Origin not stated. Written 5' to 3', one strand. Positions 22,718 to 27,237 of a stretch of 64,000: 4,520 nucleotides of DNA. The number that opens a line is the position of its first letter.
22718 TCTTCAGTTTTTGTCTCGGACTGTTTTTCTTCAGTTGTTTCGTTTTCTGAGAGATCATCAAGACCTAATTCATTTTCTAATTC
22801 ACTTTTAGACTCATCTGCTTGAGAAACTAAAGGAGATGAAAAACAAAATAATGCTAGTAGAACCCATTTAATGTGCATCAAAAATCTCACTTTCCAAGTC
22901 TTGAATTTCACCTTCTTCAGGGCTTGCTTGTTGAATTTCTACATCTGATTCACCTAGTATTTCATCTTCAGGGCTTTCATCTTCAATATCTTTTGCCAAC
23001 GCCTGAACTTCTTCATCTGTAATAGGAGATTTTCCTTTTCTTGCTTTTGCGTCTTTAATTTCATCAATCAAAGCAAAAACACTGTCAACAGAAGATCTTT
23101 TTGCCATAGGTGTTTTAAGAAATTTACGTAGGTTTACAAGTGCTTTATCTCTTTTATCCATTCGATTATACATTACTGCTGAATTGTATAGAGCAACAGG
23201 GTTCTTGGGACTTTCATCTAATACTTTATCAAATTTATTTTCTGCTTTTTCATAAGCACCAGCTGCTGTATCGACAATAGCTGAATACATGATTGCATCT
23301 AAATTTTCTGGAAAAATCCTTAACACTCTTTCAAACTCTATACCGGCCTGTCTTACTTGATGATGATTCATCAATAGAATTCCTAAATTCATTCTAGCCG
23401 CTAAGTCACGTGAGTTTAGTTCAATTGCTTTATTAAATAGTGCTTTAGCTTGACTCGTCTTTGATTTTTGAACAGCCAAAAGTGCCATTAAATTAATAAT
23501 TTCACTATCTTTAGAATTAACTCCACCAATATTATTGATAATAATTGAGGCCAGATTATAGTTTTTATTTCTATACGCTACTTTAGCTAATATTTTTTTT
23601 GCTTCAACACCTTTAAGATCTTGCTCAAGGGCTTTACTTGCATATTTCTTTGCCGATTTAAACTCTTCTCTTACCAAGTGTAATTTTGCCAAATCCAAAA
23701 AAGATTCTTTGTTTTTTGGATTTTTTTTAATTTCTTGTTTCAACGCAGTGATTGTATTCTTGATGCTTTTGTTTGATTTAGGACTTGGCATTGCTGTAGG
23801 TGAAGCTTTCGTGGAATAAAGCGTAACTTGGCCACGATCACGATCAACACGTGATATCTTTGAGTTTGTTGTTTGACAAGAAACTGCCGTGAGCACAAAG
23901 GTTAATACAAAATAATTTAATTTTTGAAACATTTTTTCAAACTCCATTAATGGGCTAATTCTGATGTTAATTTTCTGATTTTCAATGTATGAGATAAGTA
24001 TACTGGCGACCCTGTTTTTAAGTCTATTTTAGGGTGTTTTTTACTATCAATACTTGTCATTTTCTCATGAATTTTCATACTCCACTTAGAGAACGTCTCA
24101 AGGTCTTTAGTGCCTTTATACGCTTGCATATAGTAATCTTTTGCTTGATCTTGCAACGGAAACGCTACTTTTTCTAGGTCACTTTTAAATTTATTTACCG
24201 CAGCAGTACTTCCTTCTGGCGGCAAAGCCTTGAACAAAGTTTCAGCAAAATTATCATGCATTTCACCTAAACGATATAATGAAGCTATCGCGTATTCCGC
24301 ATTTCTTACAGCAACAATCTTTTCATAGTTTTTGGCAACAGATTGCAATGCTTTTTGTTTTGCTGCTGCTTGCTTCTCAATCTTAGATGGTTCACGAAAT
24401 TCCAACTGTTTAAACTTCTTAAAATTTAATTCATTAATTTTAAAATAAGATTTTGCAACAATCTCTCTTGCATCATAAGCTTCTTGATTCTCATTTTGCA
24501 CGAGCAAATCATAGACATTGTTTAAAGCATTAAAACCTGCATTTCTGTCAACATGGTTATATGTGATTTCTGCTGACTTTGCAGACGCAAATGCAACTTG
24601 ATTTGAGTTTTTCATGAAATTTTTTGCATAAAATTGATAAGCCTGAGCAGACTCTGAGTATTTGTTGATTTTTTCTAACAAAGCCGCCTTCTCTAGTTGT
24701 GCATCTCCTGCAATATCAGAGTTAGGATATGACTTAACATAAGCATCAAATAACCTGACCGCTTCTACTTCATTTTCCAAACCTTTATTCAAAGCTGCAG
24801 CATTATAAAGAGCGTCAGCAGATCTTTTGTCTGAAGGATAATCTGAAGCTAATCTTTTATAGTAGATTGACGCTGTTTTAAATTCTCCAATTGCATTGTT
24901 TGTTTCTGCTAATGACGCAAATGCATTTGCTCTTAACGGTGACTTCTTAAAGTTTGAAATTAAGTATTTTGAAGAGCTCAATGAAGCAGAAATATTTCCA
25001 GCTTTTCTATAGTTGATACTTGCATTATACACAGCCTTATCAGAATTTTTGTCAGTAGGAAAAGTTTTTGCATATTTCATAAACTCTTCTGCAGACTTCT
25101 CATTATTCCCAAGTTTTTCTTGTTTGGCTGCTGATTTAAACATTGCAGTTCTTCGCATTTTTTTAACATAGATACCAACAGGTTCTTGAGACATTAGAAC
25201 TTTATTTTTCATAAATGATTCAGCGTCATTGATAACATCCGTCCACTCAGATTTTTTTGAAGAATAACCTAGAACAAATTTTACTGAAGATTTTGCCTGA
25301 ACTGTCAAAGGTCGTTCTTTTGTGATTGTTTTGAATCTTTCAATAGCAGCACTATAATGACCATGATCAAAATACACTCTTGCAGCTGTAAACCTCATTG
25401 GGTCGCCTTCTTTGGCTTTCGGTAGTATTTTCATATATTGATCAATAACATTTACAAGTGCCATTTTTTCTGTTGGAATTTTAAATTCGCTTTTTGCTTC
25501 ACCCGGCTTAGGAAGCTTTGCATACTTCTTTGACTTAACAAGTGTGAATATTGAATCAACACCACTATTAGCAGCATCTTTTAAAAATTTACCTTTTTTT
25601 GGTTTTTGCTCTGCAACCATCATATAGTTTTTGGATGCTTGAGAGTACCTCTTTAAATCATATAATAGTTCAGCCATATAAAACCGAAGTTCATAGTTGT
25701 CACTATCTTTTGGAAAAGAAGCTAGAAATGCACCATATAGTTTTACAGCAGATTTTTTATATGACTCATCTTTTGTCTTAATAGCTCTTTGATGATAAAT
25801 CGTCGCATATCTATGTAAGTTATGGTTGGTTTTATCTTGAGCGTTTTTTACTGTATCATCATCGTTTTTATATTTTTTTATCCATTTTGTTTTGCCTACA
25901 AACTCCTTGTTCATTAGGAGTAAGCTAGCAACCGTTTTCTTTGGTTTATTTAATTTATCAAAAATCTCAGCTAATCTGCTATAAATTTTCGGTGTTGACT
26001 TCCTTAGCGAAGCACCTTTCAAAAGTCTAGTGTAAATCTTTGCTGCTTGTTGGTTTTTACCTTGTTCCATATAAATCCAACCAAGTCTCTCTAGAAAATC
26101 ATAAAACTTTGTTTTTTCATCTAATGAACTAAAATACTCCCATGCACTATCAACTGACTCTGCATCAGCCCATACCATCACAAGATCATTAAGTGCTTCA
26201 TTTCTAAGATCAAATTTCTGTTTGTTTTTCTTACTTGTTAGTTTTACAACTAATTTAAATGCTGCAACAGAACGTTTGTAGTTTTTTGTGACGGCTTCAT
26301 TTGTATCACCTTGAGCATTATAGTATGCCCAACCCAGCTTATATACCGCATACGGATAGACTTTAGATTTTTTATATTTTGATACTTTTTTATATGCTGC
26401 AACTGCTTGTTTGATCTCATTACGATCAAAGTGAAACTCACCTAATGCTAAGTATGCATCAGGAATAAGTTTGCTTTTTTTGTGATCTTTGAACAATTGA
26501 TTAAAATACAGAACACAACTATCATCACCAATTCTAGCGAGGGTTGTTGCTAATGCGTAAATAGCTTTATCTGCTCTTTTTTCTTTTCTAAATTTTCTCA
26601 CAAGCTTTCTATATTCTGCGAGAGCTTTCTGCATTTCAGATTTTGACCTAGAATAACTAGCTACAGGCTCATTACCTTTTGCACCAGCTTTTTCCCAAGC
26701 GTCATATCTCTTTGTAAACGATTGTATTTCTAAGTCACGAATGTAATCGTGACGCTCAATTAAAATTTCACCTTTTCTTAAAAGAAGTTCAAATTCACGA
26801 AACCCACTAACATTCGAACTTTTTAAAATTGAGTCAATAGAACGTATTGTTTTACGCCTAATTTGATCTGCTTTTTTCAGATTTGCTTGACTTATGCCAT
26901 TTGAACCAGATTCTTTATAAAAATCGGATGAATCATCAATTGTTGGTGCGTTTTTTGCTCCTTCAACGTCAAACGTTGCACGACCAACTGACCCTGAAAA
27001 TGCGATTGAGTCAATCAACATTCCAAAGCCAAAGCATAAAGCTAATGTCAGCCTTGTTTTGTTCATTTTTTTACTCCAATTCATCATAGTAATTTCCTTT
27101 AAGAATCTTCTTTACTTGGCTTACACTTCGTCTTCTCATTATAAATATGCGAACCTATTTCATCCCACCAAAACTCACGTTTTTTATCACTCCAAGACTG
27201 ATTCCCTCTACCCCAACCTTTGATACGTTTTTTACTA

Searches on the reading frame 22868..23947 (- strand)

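Call 109: search_protein_families(library=pfam, proteins=[window:22868-23947:-], max_evalue=0.00001)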
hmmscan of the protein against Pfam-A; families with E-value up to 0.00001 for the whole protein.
window:22868-23947:- (359 aa): 12 families
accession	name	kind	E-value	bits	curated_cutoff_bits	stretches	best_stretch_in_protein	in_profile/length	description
PF14559.12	TPR_19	-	2.2e-18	66.8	25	0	228-270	3-45/68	Tetratricopeptide repeat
PF13432.12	TPR_16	-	3.8e-12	46.8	32.7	0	154-214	3-63/65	Tetratricopeptide repeat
PF23914.1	TPR_CcmH_CycH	-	5.6e-12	46.2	42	1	56-177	26-150/158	Cytochrome c-type biogenesis protein H TPR domain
PF07719.23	TPR_2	-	6.7e-12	45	27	0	185-215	4-34/34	Tetratricopeptide repeat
PF13431.12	TPR_17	-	1.5e-11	44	24.4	0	239-269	2-32/34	Tetratricopeptide repeat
PF00515.34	TPR_1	-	1.6e-08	34.5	27.8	0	152-180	5-33/34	Tetratricopeptide repeat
PF12895.13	ANAPC3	-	1.7e-08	35.1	27.2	0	63-134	6-76/82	Anaphase-promoting complex, cyclosome, subunit 3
PF13428.12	TPR_14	-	1.4e-07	32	23.5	0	83-122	4-43/44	Tetratricopeptide repeat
PF13414.12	TPR_11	-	2.6e-06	27.4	26.8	0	160-193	6-39/42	TPR repeat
PF25060.1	ARM_TT21_2nd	-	2.7e-06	27.5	27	0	53-126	195-268/270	Tetratricopeptide repeat protein 21 second ARM domain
PF14561.12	TPR_20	-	3.1e-06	27.9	25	0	64-103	6-45/90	Tetratricopeptide repeat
PF25063.1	ARM_TT21_C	-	8.2e-06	26.3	35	0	35-134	51-149/209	Tetratricopeptide repeat protein 21 C-terminal ARM domain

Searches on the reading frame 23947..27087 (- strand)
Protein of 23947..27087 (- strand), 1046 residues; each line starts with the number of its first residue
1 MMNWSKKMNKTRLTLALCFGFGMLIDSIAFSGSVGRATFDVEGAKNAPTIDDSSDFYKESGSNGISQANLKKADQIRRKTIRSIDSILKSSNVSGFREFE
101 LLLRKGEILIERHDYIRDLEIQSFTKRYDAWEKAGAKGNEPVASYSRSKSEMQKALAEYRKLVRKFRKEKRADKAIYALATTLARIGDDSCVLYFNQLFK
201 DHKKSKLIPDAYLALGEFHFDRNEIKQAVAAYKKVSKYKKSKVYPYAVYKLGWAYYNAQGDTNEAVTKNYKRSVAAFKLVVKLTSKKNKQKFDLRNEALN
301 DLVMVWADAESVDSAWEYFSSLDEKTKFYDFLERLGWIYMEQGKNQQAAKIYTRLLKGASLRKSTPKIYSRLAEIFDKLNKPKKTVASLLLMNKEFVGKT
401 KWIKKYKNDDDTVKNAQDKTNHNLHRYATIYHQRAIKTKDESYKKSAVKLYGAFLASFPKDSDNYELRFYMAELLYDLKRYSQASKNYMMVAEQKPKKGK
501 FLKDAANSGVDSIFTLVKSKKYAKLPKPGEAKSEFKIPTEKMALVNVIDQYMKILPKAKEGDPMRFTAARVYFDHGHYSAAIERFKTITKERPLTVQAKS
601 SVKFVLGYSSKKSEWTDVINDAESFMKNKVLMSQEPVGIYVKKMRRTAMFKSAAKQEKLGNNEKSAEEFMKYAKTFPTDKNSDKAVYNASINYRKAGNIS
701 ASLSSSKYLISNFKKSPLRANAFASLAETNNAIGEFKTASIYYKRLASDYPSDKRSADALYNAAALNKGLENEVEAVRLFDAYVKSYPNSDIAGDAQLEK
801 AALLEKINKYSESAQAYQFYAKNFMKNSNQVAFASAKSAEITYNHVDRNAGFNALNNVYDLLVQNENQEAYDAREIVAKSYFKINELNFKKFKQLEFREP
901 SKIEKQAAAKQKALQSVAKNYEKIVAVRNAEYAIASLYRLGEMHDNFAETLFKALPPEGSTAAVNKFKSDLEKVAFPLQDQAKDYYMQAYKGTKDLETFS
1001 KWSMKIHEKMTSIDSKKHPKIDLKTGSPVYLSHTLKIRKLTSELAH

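Call 109: search_protein_families(library=pfam, proteins=[window:23947-27087:-], max_evalue=0.00001)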
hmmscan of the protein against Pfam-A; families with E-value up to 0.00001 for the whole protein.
window:23947-27087:- (1046 aa): 4 families
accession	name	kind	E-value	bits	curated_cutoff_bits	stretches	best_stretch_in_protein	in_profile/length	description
PF13432.12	TPR_16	-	4.4e-15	56.2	32.7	0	567-598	2-33/65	Tetratricopeptide repeat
PF13174.12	TPR_6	-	1.6e-12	47.6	26.3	0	334-357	5-28/33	Tetratricopeptide repeat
PF14559.12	TPR_19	-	5.8e-12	46.2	25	0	447-496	10-56/68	Tetratricopeptide repeat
PF13428.12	TPR_14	-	4.1e-11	42.9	23.5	0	721-755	2-36/44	Tetratricopeptide repeat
